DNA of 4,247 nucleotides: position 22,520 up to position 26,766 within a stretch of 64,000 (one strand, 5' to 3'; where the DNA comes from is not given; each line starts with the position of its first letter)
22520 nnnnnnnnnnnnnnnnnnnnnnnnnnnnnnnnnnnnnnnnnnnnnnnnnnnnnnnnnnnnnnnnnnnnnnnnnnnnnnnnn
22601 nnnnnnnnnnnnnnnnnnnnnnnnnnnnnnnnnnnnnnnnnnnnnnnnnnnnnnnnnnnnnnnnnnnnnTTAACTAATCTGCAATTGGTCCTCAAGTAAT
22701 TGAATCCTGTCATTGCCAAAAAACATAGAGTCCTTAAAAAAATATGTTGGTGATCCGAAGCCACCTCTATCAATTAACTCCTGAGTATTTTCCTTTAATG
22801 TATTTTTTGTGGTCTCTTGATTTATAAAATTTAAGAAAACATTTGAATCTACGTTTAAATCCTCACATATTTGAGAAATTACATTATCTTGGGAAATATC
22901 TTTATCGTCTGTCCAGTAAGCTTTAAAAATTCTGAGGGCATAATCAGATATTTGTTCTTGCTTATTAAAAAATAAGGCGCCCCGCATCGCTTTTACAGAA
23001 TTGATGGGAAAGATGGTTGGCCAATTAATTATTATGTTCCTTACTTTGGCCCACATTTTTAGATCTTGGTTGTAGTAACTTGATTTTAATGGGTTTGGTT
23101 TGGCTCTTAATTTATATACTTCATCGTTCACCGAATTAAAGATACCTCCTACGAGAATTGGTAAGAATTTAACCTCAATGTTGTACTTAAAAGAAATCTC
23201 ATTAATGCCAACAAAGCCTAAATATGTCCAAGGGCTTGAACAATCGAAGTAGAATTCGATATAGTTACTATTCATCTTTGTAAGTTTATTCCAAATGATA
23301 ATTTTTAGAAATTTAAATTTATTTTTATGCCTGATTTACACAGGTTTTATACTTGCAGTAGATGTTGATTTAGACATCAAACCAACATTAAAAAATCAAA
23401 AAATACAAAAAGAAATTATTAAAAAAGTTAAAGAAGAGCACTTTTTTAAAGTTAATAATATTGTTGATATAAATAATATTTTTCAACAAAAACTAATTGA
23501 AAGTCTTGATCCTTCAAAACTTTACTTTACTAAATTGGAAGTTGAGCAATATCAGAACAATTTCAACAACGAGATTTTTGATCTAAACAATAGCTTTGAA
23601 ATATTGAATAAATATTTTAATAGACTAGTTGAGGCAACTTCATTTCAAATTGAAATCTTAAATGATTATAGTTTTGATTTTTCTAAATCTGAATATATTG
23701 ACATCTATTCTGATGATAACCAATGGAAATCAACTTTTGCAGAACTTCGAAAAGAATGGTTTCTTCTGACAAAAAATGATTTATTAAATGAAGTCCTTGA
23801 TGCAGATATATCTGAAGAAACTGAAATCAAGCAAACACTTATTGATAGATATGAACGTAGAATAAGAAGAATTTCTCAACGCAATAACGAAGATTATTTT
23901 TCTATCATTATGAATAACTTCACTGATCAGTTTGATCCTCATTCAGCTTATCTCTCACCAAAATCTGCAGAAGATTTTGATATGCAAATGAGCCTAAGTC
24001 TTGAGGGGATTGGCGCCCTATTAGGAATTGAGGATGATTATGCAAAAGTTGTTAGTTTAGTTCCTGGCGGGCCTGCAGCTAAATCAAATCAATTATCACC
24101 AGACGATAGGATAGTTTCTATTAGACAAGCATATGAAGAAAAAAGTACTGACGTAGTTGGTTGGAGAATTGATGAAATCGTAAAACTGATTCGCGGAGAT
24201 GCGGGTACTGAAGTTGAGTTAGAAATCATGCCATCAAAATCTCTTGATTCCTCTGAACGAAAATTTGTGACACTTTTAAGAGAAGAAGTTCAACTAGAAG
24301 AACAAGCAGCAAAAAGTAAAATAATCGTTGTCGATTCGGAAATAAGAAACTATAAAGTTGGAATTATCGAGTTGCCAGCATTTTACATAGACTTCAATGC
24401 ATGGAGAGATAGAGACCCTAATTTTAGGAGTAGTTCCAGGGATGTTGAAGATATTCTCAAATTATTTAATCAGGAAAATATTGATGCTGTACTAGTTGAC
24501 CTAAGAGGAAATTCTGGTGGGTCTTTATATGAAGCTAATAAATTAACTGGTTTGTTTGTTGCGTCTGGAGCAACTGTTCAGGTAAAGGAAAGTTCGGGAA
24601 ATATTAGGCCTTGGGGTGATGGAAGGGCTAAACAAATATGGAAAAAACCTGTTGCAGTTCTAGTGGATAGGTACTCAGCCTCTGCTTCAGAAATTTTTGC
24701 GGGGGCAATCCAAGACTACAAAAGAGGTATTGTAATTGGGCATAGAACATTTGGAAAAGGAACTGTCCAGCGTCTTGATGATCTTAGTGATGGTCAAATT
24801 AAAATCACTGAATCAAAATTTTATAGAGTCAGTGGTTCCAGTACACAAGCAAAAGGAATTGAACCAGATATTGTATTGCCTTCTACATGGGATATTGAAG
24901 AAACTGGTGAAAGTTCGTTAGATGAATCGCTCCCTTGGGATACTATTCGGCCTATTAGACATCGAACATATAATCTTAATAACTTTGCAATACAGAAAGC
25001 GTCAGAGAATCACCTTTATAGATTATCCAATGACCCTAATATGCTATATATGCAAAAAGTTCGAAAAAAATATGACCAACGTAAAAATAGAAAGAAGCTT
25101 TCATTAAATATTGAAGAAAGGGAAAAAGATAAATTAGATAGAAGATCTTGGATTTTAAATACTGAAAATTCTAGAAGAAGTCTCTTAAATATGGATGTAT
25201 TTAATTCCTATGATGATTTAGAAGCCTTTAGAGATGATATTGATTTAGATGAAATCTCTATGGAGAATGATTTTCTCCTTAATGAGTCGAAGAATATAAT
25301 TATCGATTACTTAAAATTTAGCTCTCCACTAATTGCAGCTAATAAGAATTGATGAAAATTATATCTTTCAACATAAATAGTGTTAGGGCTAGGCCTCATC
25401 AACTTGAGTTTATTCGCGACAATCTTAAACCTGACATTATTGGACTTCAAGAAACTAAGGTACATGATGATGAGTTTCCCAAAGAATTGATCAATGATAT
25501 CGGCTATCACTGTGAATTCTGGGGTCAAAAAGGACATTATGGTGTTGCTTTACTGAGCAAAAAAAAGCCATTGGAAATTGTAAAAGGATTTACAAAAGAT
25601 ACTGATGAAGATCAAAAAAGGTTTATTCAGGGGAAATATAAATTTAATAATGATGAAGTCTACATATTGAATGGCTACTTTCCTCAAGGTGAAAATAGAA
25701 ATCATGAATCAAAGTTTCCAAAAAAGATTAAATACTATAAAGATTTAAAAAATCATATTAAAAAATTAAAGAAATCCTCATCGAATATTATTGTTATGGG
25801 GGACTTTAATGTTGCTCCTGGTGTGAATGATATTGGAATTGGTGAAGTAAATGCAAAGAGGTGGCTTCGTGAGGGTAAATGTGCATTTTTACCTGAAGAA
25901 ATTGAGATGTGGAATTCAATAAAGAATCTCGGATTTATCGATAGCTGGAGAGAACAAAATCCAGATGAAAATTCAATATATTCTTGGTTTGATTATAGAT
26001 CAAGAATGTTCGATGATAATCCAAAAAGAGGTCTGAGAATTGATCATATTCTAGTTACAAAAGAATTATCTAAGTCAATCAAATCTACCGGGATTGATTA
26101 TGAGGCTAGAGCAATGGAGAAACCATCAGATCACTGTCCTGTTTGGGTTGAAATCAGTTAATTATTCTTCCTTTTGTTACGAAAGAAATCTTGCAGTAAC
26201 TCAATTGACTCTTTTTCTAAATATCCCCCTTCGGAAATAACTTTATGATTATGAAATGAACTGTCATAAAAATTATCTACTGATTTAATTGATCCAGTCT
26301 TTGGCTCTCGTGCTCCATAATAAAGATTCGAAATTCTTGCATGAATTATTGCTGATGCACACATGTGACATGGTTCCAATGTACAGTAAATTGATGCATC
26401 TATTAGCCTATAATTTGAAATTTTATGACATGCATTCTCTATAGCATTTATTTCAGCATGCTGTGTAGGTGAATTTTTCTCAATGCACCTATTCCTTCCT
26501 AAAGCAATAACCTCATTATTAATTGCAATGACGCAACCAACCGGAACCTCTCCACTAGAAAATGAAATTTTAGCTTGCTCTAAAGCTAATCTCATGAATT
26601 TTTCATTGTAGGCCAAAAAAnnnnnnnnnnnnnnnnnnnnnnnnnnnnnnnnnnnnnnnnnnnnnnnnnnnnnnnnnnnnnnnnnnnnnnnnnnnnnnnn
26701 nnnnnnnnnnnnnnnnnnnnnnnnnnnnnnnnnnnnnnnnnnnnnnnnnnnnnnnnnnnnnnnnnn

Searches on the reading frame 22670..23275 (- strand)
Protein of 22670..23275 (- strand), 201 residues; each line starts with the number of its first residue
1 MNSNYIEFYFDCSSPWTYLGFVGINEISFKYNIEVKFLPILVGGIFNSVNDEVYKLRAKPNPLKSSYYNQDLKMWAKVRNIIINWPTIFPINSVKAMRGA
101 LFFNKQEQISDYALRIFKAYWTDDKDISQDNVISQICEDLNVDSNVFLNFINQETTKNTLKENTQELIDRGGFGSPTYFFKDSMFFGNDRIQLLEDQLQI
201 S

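Call 12: search_protein_families(library=pfam, proteins=[window:22670-23275:-], max_evalue=0.001)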
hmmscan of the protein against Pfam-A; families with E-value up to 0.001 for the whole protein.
window:22670-23275:- (201 aa): 1 family
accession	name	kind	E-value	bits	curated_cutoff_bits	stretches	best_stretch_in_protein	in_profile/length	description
PF01323.26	DSBA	-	8.2e-39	133.8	25.6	1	6-199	2-191/191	DSBA-like thioredoxin domain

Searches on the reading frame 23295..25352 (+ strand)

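Call 12: search_protein_families(library=pfam, proteins=[window:23295-25352:+], max_evalue=0.001)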
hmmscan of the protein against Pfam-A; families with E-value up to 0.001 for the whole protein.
window:23295-25352:+ (685 aa): 4 families
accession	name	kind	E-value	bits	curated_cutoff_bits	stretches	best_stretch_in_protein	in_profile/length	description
PF03572.23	Peptidase_S41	-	4.3e-44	150.5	24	1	354-527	1-164/165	Peptidase family S41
PF17804.6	TSP_NTD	-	7.1e-30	105.1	26.4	1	47-223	7-188/188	Tail specific protease N-terminal domain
PF11818.13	DUF3340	-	6e-24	85.4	28.6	1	533-673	2-154/155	C-terminal domain of tail specific protease (DUF3340)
PF00595.29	PDZ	-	5.3e-07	30.4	23.2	1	231-312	5-81/81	PDZ domain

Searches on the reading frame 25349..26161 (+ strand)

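Call 12: search_protein_families(library=pfam, proteins=[window:25349-26161:+], max_evalue=0.001)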
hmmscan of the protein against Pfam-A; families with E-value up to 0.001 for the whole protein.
window:25349-26161:+ (270 aa): 2 families
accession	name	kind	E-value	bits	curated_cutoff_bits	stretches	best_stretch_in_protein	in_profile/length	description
PF03372.29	Exo_endo_phos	-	1.2e-25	91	24.5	1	5-262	1-225/225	Endonuclease/Exonuclease/phosphatase family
PF22669.2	Exo_endo_phos2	-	0.00028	21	27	0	115-266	140-286/288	Endonuclease/Exonuclease/phosphatase family 2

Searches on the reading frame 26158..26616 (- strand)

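Call 13: search_protein_families(library=pfam, proteins=[window:26158-26616:-], max_evalue=0.001)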
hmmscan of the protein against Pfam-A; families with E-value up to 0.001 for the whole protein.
window:26158-26616:- (152 aa): 4 families
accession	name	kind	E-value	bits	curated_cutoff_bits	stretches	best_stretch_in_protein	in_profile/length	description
PF14437.12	MafB19-deam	-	1.4e-35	122.7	27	1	4-149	3-142/142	MafB19-like deaminase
PF00383.29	dCMP_cyt_deam_1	-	4.4e-28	97.6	25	1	4-101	4-101/102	Cytidine and deoxycytidylate deaminase zinc-binding region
PF14439.12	Bd3614-deam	-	2.6e-06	27.8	38.5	1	35-100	20-88/113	Bd3614-like deaminase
PF18750.7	SNAD4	-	2.1e-05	25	27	1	42-92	22-73/130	Secreted Novel AID/APOBEC-like Deaminase 4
